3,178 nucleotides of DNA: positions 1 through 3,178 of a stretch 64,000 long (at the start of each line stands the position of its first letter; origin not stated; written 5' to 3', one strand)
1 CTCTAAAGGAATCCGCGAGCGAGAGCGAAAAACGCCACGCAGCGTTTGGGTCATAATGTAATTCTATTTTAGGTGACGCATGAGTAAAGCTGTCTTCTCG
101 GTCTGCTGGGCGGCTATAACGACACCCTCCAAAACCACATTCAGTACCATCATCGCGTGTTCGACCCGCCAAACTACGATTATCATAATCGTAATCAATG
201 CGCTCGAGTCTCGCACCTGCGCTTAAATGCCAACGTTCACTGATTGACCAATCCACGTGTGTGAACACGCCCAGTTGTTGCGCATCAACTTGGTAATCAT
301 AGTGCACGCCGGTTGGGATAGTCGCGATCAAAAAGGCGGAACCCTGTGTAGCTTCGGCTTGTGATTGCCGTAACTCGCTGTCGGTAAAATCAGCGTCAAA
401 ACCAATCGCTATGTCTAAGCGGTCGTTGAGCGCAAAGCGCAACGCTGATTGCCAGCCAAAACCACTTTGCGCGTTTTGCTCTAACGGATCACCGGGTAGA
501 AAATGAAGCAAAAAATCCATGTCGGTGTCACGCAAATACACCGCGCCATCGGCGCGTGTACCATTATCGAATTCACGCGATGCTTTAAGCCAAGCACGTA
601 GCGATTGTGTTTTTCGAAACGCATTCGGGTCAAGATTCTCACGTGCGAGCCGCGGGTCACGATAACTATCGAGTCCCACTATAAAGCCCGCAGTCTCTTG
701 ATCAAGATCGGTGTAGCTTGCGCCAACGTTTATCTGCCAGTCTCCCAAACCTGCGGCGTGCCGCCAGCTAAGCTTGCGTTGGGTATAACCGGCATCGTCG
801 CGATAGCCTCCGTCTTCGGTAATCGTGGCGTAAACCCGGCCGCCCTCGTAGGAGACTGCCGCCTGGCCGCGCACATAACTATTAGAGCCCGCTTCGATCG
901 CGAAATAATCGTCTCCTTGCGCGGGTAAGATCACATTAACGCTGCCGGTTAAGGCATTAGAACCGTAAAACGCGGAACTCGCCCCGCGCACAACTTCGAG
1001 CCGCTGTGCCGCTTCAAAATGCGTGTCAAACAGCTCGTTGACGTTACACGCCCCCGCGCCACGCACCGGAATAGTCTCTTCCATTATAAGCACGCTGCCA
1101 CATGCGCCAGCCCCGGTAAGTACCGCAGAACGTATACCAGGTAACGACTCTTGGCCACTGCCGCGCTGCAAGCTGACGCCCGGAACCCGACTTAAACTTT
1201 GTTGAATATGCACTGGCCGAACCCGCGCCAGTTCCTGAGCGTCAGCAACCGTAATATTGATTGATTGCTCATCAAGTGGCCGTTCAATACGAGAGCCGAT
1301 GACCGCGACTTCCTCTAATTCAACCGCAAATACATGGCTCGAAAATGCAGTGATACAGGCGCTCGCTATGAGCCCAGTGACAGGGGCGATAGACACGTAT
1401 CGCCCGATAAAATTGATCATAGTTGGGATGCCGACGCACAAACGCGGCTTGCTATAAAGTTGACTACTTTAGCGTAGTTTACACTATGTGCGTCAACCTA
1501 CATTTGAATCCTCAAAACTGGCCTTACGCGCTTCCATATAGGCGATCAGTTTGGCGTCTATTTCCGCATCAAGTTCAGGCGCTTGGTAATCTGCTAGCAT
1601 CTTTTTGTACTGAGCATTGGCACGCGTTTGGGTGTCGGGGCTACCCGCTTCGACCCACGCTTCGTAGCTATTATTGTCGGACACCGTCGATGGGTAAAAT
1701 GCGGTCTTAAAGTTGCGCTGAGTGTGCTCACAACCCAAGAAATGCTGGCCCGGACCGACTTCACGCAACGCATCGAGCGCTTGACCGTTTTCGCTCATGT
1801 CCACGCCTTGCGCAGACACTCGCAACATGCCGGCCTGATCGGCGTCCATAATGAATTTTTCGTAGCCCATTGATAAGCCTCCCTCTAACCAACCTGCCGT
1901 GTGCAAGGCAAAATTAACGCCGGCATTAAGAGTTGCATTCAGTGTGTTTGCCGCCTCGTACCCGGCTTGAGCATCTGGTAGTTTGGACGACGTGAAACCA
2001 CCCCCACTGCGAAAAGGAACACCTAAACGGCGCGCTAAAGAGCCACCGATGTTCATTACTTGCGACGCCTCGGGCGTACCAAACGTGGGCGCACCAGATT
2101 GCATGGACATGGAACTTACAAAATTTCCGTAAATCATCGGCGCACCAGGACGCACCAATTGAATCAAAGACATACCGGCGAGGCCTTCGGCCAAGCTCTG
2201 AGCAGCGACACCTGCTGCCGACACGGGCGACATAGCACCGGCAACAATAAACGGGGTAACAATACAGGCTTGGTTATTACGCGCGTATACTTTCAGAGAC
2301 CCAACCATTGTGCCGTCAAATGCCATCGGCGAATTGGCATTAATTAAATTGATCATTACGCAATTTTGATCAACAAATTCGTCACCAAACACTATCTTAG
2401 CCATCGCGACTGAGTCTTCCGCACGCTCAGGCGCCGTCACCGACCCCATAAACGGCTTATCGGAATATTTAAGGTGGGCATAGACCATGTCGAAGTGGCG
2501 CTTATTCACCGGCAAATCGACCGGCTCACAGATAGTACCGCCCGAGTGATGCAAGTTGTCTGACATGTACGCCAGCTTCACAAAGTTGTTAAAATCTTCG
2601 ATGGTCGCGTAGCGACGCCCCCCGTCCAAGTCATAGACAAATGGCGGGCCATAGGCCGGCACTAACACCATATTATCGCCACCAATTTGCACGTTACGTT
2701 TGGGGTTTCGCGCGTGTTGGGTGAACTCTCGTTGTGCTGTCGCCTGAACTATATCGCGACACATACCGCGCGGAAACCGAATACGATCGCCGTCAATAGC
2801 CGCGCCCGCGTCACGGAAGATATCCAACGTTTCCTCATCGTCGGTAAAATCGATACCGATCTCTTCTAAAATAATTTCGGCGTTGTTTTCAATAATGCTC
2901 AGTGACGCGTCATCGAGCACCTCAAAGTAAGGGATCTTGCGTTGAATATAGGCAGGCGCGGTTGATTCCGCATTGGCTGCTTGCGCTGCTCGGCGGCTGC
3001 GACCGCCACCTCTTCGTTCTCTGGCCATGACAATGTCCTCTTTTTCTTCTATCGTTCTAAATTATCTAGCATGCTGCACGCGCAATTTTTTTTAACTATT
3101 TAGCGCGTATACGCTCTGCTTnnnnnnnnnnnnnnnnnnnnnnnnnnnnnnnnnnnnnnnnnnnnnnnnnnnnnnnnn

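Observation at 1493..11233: Self-contained oxygenase-fed, cobalamin-dependent demethylation system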

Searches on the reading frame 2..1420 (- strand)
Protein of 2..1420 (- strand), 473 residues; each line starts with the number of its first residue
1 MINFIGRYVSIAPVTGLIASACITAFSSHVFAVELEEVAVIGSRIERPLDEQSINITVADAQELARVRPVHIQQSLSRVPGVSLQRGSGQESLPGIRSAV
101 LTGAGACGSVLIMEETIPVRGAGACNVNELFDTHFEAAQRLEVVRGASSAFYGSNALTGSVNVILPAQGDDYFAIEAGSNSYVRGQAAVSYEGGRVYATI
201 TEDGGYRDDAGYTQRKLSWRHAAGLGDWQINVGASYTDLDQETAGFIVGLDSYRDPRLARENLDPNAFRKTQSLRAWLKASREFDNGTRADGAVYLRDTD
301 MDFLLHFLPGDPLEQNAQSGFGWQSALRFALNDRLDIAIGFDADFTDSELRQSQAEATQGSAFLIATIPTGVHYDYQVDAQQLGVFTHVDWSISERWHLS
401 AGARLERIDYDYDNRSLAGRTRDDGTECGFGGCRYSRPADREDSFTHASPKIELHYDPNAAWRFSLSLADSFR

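Call 7: search_protein_families(library=pfam, proteins=[window:2-1420:-])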
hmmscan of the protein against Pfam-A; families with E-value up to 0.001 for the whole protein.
window:2-1420:- (473 aa): 2 families
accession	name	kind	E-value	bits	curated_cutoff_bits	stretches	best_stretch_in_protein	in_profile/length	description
PF00593.30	TonB_dep_Rec_b-barrel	-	1.1e-10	42.5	27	1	195-473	42-242/436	TonB dependent receptor-like, beta-barrel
PF07715.20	Plug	-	1.4e-10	42.1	23.9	1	50-159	3-106/107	TonB-dependent Receptor Plug Domain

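Call 8: search_protein_families(library=ncbifam, proteins=[window:2-1420:-])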
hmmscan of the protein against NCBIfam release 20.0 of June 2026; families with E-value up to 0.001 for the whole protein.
window:2-1420:- (473 aa): 17 families
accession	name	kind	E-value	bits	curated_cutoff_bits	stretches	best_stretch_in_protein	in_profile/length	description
TIGR01779.1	TonB-B12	equivalog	1.7e-17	63.2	599.7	1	19-215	11-205/614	TonB-dependent vitamin B12 receptor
NF007926.1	PRK10641.1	equivalog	2e-17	63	836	1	17-213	7-201/617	TonB-dependent vitamin B12 receptor BtuB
TIGR01785.1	TonB-hemin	subfamily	3.6e-14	52.1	316.85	2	35-163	1-126/677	TonB-dependent heme/hemoglobin receptor family protein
TIGR01786.1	TonB-hemlactrns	subfamily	2.8e-13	49.1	323.75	1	333-473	347-463/719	TonB-dependent hemoglobin/transferrin/lactoferrin family receptor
NF007478.2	PRK10064.1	equivalog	2.4e-11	42.6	745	1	15-170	10-162/663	catecholate siderophore receptor CirA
NF010010.0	PRK13483.1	equivalog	7.8e-11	40.7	927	1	20-165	18-162/660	ligand-gated channel protein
NF010012.0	PRK13486.1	equivalog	8.3e-09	34.3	924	1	20-180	11-173/696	TonB-dependent receptor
NF010038.0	PRK13513.1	equivalog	2.2e-07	29.8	942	1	14-167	14-166/659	ligand-gated channel protein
NF050067.1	TonBEntbctnRecCfrA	equivalog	2.3e-07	29.5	1200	1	31-171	22-163/698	TonB-dependent ferric enterobactin receptor CfrA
NF053590.1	TonB_dep_TOL0244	equivalog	2e-06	26.7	645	1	132-225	106-206/604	TOL_0244 family TonB-dependent receptor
NF010011.0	PRK13484.1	equivalog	4e-06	25.4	1197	1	11-165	7-158/682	IreA family TonB-dependent siderophore receptor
TIGR01783.1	TonB-siderophor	subfamily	4.3e-06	25.6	223.5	1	55-190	5-135/649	TonB-dependent siderophore receptor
NF010051.0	PRK13528.1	subfamily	2.2e-05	22.9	583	1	35-192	33-194/727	FepA family TonB-dependent siderophore receptor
NF041535.1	TonB_rec_PqqU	equivalog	0.00036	19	1200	0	55-180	19-143/676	TonB-dependent receptor PqqU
TIGR01782.1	TonB-Xanth-Caul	subfamily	0.00045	18.6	310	0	192-416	398-560/868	TonB-dependent receptor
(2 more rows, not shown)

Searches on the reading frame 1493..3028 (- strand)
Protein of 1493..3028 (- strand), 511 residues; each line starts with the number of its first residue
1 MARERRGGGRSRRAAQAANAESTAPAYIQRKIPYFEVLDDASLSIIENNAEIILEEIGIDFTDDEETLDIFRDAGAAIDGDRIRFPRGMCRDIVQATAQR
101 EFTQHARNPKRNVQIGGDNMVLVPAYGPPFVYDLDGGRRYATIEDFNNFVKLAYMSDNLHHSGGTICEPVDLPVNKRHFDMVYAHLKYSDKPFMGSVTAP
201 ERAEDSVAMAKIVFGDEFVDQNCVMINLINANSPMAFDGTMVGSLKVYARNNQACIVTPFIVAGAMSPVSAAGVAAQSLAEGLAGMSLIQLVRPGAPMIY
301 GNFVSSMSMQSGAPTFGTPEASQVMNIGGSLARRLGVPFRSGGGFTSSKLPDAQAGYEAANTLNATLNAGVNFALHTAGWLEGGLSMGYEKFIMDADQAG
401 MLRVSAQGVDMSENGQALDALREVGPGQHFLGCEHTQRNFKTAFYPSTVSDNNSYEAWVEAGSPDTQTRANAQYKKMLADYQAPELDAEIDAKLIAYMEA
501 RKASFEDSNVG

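Call 3: search_protein_families(library=pfam, proteins=[window:1493-3028:-])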
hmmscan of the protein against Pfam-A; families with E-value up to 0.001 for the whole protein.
window:1493-3028:- (511 aa): 1 family
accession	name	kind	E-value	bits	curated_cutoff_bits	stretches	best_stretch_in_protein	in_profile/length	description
PF06253.16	MTTB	-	1.5e-225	749.4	25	1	5-505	1-499/500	Trimethylamine methyltransferase (MTTB)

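Call 4: search_protein_families(library=ncbifam, proteins=[window:1493-3028:-])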
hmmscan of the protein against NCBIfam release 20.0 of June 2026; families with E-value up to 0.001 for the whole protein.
window:1493-3028:- (511 aa): 1 family
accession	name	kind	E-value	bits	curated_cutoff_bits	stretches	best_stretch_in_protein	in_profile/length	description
TIGR02369.2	trimeth_pyl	equivalog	9.4e-75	251.9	525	1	35-495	3-462/469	[trimethylamine--corrinoid protein] Co-methyltransferase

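Call 33: search_solved_structures(query=window:1493-3028:-, max_evalue=0.001, show_alignments=1)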
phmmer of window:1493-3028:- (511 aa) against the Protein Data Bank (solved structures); distinct sequences matched with E-value up to 0.001: 5.
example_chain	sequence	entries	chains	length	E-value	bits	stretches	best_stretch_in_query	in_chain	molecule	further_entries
4yyc_A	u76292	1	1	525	8.8e-211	703.9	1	5-508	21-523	Putative trimethylamine methyltransferase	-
2qne_A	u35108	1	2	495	7.6e-133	446.9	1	26-501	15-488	Putative methyltransferase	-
9yce_A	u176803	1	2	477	8.9e-132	443.3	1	32-501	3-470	Glycine betaine methyltransferase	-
7xcl_A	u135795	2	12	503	1e-32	116.7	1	53-501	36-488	Trimethylamine methyltransferase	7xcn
7xcm_A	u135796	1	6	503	1.6e-32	116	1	53-501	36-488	Trimethylamine methyltransferase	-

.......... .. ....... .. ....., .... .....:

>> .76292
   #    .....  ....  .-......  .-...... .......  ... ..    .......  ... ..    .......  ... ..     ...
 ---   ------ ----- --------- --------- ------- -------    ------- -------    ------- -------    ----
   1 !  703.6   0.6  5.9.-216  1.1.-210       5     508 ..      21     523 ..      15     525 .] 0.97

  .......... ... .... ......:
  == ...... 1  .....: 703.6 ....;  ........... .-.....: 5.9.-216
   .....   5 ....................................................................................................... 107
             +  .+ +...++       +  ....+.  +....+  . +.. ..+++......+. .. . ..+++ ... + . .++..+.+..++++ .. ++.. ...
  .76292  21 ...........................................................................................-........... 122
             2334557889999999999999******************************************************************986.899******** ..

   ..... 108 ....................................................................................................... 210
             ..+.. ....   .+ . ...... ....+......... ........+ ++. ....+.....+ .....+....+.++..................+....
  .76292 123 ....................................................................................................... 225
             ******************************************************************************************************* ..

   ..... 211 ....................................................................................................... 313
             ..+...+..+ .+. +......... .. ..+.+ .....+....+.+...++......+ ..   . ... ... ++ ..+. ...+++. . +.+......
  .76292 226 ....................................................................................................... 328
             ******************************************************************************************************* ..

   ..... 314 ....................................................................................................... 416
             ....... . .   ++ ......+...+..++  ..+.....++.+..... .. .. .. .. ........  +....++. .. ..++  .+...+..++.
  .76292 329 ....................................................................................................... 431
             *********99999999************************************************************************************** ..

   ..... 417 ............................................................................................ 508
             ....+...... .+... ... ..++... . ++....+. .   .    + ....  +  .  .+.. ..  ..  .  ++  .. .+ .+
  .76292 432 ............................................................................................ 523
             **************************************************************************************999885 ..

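Call 35: search_solved_structures(query=window:1493-3028:-, max_evalue=1e-100, show_alignments=3)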
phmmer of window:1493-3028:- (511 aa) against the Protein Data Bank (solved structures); distinct sequences matched with E-value up to 1e-100: 3.
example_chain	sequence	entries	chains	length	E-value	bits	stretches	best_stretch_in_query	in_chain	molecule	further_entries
4yyc_A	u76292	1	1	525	8.8e-211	703.9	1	5-508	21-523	Putative trimethylamine methyltransferase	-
2qne_A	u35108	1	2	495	7.6e-133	446.9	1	26-501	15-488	Putative methyltransferase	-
9yce_A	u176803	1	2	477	8.9e-132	443.3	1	32-501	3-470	Glycine betaine methyltransferase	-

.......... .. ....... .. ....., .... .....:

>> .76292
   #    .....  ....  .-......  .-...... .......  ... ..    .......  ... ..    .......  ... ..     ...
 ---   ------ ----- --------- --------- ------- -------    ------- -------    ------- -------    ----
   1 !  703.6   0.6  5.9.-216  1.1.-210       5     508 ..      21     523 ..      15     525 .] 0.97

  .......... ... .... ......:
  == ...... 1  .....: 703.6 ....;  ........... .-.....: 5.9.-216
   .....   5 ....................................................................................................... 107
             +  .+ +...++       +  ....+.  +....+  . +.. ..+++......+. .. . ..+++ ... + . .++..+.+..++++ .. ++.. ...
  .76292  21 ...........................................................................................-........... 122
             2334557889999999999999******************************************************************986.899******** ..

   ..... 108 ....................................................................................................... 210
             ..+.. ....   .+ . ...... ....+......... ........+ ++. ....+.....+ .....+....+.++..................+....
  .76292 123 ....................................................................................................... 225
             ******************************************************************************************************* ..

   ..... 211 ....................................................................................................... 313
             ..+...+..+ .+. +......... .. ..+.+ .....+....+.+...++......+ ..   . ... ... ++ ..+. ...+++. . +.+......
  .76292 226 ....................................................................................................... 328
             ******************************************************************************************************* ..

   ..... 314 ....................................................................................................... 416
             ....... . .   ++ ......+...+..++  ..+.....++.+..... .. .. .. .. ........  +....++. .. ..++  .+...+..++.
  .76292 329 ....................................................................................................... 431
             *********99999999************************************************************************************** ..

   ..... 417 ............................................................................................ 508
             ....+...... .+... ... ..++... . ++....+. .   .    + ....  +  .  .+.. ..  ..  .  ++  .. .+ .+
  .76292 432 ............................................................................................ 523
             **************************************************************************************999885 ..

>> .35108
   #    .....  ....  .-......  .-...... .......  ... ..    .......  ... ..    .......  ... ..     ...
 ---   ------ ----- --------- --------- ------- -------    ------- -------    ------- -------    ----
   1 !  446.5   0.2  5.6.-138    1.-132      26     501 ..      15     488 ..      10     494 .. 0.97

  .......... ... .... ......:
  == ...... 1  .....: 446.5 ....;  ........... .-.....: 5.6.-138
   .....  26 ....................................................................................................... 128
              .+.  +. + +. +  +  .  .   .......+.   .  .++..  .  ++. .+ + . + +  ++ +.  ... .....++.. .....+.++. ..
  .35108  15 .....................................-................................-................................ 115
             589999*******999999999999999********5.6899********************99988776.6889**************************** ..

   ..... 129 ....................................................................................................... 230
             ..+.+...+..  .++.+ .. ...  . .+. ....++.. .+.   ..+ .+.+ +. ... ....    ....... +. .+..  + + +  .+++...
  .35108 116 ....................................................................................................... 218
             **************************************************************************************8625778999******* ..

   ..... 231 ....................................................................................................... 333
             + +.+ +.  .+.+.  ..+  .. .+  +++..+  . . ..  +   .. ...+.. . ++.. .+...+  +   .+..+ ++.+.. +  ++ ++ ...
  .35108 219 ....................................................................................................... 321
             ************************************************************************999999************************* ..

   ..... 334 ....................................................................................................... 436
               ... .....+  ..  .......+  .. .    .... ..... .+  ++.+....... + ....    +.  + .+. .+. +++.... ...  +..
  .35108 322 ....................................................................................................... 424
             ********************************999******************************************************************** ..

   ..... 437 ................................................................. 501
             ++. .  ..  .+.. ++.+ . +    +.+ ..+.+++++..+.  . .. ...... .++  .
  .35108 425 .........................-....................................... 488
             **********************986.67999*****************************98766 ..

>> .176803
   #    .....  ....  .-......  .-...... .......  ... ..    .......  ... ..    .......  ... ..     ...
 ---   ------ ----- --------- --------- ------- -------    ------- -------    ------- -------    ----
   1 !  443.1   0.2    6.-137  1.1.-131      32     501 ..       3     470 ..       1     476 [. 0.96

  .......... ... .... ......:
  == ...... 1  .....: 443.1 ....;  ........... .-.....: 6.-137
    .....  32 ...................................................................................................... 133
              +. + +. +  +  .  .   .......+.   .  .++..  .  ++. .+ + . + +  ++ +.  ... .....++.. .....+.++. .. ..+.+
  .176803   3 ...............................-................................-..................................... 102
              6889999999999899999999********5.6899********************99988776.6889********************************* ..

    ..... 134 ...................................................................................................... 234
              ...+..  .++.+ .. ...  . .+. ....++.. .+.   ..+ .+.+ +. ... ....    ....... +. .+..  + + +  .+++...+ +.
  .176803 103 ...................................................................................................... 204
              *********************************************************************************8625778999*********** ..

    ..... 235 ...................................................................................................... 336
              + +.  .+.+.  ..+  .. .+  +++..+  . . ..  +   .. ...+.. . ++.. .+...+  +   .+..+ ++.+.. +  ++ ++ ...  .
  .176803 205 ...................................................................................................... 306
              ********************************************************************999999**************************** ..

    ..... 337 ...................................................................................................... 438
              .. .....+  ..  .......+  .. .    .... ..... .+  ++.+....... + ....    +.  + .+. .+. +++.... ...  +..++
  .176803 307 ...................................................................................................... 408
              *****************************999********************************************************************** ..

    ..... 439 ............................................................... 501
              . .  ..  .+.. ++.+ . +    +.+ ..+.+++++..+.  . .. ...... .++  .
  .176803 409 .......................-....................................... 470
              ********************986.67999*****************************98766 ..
